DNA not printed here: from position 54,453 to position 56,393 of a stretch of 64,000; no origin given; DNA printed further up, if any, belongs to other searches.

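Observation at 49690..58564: Eight-gene phosphonate (2-aminoethylphosphonate) biosynthesis and activation operon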

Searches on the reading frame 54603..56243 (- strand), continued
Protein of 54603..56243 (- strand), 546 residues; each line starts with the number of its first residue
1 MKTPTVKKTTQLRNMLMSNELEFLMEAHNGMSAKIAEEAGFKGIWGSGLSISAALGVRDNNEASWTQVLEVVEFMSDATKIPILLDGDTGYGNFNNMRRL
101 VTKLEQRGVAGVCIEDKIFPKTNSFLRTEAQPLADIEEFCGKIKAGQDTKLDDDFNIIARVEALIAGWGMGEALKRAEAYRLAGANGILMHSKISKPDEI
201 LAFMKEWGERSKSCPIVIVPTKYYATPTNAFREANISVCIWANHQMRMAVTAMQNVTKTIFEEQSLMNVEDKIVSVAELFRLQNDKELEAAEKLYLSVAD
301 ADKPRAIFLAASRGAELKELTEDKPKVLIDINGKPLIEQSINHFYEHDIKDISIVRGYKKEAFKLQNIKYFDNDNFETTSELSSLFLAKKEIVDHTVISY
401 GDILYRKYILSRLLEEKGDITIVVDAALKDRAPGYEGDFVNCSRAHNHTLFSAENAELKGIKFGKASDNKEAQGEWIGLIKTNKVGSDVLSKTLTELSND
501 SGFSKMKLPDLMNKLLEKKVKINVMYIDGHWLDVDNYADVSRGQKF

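Call 75: find_encoding_contigs(protein=P0393, flank=8000, max_places=2)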
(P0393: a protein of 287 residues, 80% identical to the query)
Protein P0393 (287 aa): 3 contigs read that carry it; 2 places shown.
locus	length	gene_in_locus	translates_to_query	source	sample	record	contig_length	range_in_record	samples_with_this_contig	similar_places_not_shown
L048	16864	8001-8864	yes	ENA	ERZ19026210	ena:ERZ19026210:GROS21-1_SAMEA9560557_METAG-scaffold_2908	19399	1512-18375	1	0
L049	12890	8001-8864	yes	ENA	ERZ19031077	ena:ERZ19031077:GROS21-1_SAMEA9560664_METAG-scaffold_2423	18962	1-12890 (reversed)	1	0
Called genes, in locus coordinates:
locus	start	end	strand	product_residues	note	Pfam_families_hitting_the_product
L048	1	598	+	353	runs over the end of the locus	PF03033:Glyco_transf_28, PF04101:Glyco_tran_28_C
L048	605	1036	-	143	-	PF00571:CBS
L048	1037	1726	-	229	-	-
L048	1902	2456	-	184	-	PF16036:Chalcone_3, PF16035:Chalcone_2 (faint)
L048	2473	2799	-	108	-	PF21018:BipA_C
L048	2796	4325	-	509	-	-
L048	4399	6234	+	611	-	PF00005:ABC_tran, PF00931:NB-ARC (faint), PF02463:SMC_N (faint), PF03308:MeaB (faint), PF13555:AAA_29 (faint), PF13304:AAA_21 (faint), PF12848:ABC_tran_Xtn, PF00005:ABC_tran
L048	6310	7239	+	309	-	PF08943:CsiD (faint), PF02668:TauD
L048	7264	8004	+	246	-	PF00483:NTP_transferase, PF12804:NTP_transf_3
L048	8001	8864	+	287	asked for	PF01066:CDP-OH_P_transf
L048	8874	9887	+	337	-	PF08557:Lipid_DES, PF00487:FA_desaturase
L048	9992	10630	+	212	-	PF01810:LysE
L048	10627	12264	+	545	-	PF13714:PEP_mutase, PF12804:NTP_transf_3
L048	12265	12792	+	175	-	PF13302:Acetyltransf_3, PF00583:Acetyltransf_1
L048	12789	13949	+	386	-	PF02776:TPP_enzyme_N, PF02775:TPP_enzyme_C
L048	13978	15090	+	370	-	PF00266:Aminotran_5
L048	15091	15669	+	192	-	-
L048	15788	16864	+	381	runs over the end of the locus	PF00155:Aminotran_1_2, PF00266:Aminotran_5, PF01041:DegT_DnrJ_EryC1, PF01053:Cys_Met_Meta_PP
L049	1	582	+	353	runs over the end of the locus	PF03033:Glyco_transf_28, PF04101:Glyco_tran_28_C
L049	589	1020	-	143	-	PF00571:CBS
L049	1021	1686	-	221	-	PF00072:Response_reg, PF00486:Trans_reg_C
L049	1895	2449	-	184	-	PF16036:Chalcone_3, PF16035:Chalcone_2 (faint)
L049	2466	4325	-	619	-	PF00009:GTP_EFTU, PF01926:MMR_HSR1 (faint), PF22042:EF-G_D2, PF03144:GTP_EFTU_D2, PF00679:EFG_C, PF21018:BipA_C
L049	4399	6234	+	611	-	PF00005:ABC_tran, PF00931:NB-ARC (faint), PF02463:SMC_N (faint), PF03308:MeaB (faint), PF13555:AAA_29 (faint), PF13175:AAA_15 (faint), PF12848:ABC_tran_Xtn, PF00005:ABC_tran, +1 more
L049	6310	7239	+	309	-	PF08943:CsiD (faint), PF02668:TauD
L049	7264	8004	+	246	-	PF00483:NTP_transferase, PF12804:NTP_transf_3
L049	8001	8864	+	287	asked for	PF01066:CDP-OH_P_transf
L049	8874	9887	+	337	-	PF08557:Lipid_DES, PF00487:FA_desaturase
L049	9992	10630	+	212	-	PF01810:LysE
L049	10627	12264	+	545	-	PF13714:PEP_mutase, PF12804:NTP_transf_3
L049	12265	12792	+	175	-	PF13302:Acetyltransf_3, PF00583:Acetyltransf_1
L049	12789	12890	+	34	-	?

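Call 76: find_encoding_contigs(protein=P0394, flank=8000, max_places=2)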
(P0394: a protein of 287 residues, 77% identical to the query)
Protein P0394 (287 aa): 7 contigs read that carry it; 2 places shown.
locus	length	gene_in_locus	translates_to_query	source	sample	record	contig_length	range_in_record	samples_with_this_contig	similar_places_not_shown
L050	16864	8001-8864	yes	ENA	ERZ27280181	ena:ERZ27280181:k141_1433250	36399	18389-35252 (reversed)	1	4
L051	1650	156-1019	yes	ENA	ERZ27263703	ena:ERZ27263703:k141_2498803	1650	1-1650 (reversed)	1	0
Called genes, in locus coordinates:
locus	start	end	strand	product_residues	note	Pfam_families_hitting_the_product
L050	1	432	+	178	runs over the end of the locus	PF10543:ORF6N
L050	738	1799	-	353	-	-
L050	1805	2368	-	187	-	-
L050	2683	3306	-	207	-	PF03734:YkuD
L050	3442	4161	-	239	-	PF04311:DUF459 (faint), PF13472:Lipase_GDSL_2 (weak)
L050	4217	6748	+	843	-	PF00690:Cation_ATPase_N, PF08282:Hydrolase_3 (faint), PF00122:E1-E2_ATPase, PF00702:Hydrolase, PF13246:Cation_ATPase, PF00689:Cation_ATPase_C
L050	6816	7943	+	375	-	PF00583:Acetyltransf_1 (faint)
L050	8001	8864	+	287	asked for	PF01066:CDP-OH_P_transf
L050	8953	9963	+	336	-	PF08557:Lipid_DES, PF00487:FA_desaturase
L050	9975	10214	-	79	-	-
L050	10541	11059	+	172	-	PF08212:Lipocalin_2, PF00061:Lipocalin (weak)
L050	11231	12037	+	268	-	-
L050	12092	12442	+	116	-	-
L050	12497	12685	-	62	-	-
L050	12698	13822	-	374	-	-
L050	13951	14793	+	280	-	PF00535:Glycos_transf_2, PF10111:Glyco_tranf_2_2, PF13641:Glyco_tranf_2_3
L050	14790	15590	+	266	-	PF04116:FA_hydroxylase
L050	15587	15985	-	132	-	PF02142:MGS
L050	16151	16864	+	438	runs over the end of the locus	PF01979:Amidohydro_1, PF07969:Amidohydro_3 (faint)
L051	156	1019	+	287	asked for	PF01066:CDP-OH_P_transf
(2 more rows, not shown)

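Call 78: find_encoding_contigs(protein=P0394, flank=10000, max_places=10)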
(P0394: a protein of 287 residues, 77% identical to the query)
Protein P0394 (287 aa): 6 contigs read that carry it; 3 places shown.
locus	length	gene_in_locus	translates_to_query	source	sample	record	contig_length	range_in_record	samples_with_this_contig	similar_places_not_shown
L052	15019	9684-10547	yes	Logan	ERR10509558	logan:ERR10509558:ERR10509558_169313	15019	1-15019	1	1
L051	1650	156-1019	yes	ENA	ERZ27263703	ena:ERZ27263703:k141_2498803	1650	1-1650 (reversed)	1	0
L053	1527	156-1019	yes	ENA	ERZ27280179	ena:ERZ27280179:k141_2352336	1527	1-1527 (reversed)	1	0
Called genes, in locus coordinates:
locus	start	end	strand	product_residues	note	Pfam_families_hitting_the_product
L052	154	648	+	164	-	PF00583:Acetyltransf_1, PF13673:Acetyltransf_10, PF13508:Acetyltransf_7 (faint)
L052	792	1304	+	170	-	PF10543:ORF6N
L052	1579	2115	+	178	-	PF10543:ORF6N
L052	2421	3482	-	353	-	-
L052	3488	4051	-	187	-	-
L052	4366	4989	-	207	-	PF03734:YkuD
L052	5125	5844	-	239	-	PF04311:DUF459 (faint), PF13472:Lipase_GDSL_2 (weak)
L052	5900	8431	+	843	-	PF00690:Cation_ATPase_N, PF08282:Hydrolase_3 (faint), PF00122:E1-E2_ATPase, PF00702:Hydrolase, PF13246:Cation_ATPase, PF00689:Cation_ATPase_C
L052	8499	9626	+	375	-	PF00583:Acetyltransf_1 (faint)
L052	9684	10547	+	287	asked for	PF01066:CDP-OH_P_transf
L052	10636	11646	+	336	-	PF08557:Lipid_DES, PF00487:FA_desaturase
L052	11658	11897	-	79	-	-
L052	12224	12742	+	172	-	PF08212:Lipocalin_2, PF00061:Lipocalin (weak)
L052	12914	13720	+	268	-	-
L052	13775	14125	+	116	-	-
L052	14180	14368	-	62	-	-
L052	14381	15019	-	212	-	?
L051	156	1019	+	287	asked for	PF01066:CDP-OH_P_transf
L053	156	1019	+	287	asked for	PF01066:CDP-OH_P_transf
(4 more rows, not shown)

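Call 86: search_protein_families(library=ncbifam, proteins=[L052:8499-9626:+, L052:9684-10547:+, L052:10636-11646:+, L050:11231-12037:+, L050:12698-13822:-, L050:13951-14793:+, L050:14790-15590:+, L047:2-700:+], max_evalue=0.01)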
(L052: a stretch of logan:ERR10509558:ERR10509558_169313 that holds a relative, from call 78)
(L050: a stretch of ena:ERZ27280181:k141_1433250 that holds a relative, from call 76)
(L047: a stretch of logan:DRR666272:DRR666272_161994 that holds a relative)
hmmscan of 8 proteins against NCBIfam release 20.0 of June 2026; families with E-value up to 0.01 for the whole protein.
L052:8499-9626:+ (375 aa): 0 families

L052:9684-10547:+ (287 aa): 7 families
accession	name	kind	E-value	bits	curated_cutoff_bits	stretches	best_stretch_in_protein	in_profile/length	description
NF040950.1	archin_ph_syn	equivalog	1.2e-12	48.1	180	1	32-123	15-104/191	archaetidylinositol phosphate synthase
NF041135.1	IPPtranDIPPsyn_Thcocales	equivalog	5.1e-10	38.9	580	1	41-160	250-361/419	bifunctional L-myo-inositol-1-phosphate cytidylyltransferase/CDP-L-myo-inositol myo-inositolphosphotransferase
NF045883.1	PIPSynth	equivalog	1.8e-08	34.3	170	1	34-122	16-102/197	phosphatidylinositol phosphate synthase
TIGR00560.1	pgsA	equivalog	6.8e-05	23.5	109.1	1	67-121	31-85/183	CDP-diacylglycerol--glycerol-3-phosphate 3-phosphatidyltransferase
NF008090.0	PRK10832.1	equivalog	0.00042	20.5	304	1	59-117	22-80/182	CDP-diacylglycerol--glycerol-3-phosphate 3-phosphatidyltransferase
TIGR00473.1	pssA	equivalog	0.0041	17.2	107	1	52-109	6-60/153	CDP-diacylglycerol--serine O-phosphatidyltransferase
NF038087.1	arch_ser_synth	exception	0.0088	15.7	240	1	44-143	8-108/216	archaetidylserine synthase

L052:10636-11646:+ (336 aa): 5 families
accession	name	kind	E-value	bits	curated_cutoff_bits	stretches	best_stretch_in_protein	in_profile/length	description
NF041365.1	GntB_guanitoxin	equivalog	1e-08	35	380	1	44-164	26-147/308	guanitoxin biosynthesis L-arginine gamma (S) hydroxylase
NF052549.1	FAdesatDesBBac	equivalog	3.8e-06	26.4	500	1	41-142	32-132/340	Delta(10) desaturase DesB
NF045690.1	BCarotKetCrtW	equivalog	1.2e-05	24.8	350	1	50-277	39-253/257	beta-carotene ketolase CrtW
NF045688.1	BCarotHydoxCrtR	equivalog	0.00023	20.4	475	1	45-274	29-253/297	beta-carotene hydroxylase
NF052548.1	FAdesatDesABac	equivalog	0.00088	18.5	500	1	58-129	46-115/328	Delta(5) desaturase DesA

L050:11231-12037:+ (268 aa): 0 families

L050:12698-13822:- (374 aa): 0 families

L050:13951-14793:+ (280 aa): 26 families (the best 25 are shown)
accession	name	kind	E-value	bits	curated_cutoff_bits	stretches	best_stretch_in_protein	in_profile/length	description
NF047683.1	TeichurnBiosyTuaG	equivalog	8e-33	114.1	400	1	3-185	6-186/252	teichuronic acid biosynthesis protein TuaG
NF007482.0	PRK10073.1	equivalog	2.1e-23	82.9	423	1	3-122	6-125/334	glycosyltransferase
NF041875.1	EPS_EpsD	equivalog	8.6e-23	81.2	370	1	5-212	1-215/325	exopolysaccharide biosynthesis glycosyltransferase EpsD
NF050050.1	ProtGlycPglI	equivalog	3.5e-22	79.2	500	1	4-187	3-187/306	GalNAc(5)-diNAcBac-PP-undecaprenol beta-1,3-glucosyltransferase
NF007453.0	PRK10018.1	equivalog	5.9e-20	72.1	382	1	3-122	6-127/280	colanic acid biosynthesis glycosyltransferase WcaA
TIGR04017.1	WcaA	equivalog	7.4e-20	71.7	495.75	1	3-184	5-187/279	colanic acid biosynthesis glycosyltransferase WcaA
NF053739.1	GlytfEpsEBac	equivalog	1.7e-19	69.8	450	1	5-186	3-186/265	glycosyltransferase EpsE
TIGR04283.1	glyco_like_mftF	equivalog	4.2e-18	65.7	182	1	5-198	1-182/221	TIGR04283 family arsenosugar biosynthesis glycosyltransferase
TIGR03965.1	mycofact_glyco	equivalog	4.6e-16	58.7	280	1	4-93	75-166/467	mycofactocin biosynthesis glycosyltransferase MftF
TIGR03937.1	PgaC_IcaA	equivalog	6.2e-15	55.1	422.3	1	3-91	45-135/407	poly-beta-1,6-N-acetyl-D-glucosamine synthase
NF038299.1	EPS_HpsN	equivalog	1.1e-14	54.1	425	1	4-99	2-99/317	hormogonium polysaccharide biosynthesis glycosyltransferase HpsN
NF038302.1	EPS_HpsE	equivalog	2.7e-13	49.6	300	1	5-106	3-111/307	hormogonium polysaccharide biosynthesis glycosyltransferase HpsE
NF041394.1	GtaseAglG_Halo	equivalog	1.1e-12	47.8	440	1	5-94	3-99/304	glucosyl-dolichyl phosphate glucuronosyltransferase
TIGR03111.1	glyc2_xrt_Gpos1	hypoth_equivalog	2.4e-11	43.1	363.95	1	5-111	51-161/439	TIGR03111 family XrtG-associated glycosyltransferase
TIGR04009.1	wcaE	equivalog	5.5e-08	32.4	369.2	1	5-97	3-98/248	colanic acid biosynthesis glycosyltransferase WcaE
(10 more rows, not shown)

L050:14790-15590:+ (266 aa): 1 family
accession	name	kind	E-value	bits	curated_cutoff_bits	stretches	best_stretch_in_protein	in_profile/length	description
NF052566.1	OrLpdHdlsOlsERhiz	equivalog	7.8e-18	64.8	475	1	16-254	47-285/293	ornithine lipid hydroxylase OlsE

L047:2-700:+ (232 aa): 0 families
